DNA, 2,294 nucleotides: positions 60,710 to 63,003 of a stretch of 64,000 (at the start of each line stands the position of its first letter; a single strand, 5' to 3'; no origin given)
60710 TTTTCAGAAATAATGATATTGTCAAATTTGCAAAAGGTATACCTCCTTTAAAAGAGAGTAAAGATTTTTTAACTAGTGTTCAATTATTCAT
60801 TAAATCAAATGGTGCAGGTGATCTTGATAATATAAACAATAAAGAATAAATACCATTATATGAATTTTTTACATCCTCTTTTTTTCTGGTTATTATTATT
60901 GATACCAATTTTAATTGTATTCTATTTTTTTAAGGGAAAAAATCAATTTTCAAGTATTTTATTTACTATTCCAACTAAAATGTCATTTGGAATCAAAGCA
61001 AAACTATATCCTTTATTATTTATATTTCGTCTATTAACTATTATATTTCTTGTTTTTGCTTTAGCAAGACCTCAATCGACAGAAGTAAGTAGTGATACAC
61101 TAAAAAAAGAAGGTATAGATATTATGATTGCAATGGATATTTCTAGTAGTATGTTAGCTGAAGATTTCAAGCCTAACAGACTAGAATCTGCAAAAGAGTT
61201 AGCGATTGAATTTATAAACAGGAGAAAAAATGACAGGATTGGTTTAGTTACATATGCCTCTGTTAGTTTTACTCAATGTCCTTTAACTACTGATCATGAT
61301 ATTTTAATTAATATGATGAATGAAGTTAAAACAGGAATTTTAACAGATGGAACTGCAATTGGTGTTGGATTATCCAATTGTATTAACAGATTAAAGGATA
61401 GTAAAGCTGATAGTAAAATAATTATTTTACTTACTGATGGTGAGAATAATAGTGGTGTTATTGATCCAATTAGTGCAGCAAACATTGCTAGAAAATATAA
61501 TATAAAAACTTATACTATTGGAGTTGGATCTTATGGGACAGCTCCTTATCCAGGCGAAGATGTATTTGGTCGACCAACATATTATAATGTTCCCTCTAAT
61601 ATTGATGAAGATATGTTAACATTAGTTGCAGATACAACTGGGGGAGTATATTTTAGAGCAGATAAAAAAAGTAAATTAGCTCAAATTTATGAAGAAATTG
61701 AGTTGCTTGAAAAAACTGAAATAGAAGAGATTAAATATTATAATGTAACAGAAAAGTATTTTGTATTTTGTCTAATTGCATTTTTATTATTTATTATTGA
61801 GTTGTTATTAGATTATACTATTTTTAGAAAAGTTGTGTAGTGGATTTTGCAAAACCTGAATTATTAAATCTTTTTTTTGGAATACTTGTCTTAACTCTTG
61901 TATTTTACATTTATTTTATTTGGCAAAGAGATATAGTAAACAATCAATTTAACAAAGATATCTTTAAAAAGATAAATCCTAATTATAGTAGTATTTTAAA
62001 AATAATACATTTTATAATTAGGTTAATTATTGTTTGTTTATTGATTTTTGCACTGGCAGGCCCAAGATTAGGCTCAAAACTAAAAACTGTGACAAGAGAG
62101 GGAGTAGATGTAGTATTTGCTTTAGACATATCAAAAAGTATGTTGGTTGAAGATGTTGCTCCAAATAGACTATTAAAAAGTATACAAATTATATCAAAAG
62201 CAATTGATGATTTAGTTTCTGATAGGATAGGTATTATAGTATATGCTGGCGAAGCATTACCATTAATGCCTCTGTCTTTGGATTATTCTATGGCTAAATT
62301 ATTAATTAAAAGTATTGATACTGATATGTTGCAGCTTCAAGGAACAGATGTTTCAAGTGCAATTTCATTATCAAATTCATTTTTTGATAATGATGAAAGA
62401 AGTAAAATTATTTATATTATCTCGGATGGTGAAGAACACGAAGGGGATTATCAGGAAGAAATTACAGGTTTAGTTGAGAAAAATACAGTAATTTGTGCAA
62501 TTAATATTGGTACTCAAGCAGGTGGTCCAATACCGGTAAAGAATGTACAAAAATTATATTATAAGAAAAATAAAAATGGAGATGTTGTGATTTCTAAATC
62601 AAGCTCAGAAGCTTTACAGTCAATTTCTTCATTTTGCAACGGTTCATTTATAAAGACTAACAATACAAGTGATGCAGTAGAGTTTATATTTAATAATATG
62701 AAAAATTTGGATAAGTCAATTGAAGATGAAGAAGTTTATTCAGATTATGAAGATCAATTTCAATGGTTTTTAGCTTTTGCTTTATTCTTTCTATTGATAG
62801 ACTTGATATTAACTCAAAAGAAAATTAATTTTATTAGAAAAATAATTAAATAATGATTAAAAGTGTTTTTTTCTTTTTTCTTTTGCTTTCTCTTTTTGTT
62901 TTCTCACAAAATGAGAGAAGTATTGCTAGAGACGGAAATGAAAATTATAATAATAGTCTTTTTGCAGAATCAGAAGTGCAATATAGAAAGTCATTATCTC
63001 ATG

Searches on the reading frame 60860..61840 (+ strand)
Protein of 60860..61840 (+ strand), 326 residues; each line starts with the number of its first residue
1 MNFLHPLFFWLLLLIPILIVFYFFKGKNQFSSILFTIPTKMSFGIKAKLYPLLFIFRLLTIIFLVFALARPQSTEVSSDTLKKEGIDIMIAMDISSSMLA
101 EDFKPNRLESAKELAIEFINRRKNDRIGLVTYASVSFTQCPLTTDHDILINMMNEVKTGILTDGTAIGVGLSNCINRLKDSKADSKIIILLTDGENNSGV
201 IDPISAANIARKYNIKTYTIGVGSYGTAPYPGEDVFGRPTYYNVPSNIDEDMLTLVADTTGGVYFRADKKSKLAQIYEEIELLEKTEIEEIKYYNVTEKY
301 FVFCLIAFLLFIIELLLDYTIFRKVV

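Call 21: find_encoding_contigs(protein=window:60860-61840:+, flank=10000, max_places=10)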
Protein window:60860-61840:+ (326 aa): no gene with exactly this product is on record in the collection.

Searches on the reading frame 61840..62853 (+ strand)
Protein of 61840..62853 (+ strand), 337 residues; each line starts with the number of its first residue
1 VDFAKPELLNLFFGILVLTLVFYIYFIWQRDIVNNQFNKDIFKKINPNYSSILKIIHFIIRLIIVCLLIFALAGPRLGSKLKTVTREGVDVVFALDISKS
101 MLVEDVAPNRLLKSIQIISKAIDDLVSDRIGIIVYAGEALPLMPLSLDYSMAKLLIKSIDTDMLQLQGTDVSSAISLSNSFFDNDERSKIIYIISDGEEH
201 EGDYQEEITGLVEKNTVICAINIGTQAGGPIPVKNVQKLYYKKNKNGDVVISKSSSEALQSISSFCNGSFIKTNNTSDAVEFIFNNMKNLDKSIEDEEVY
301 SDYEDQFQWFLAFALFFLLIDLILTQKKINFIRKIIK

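Call 51: find_encoding_contigs(protein=window:61840-62853:+, flank=3000, max_places=6)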
Protein window:61840-62853:+ (337 aa): no gene with exactly this product is on record in the collection.
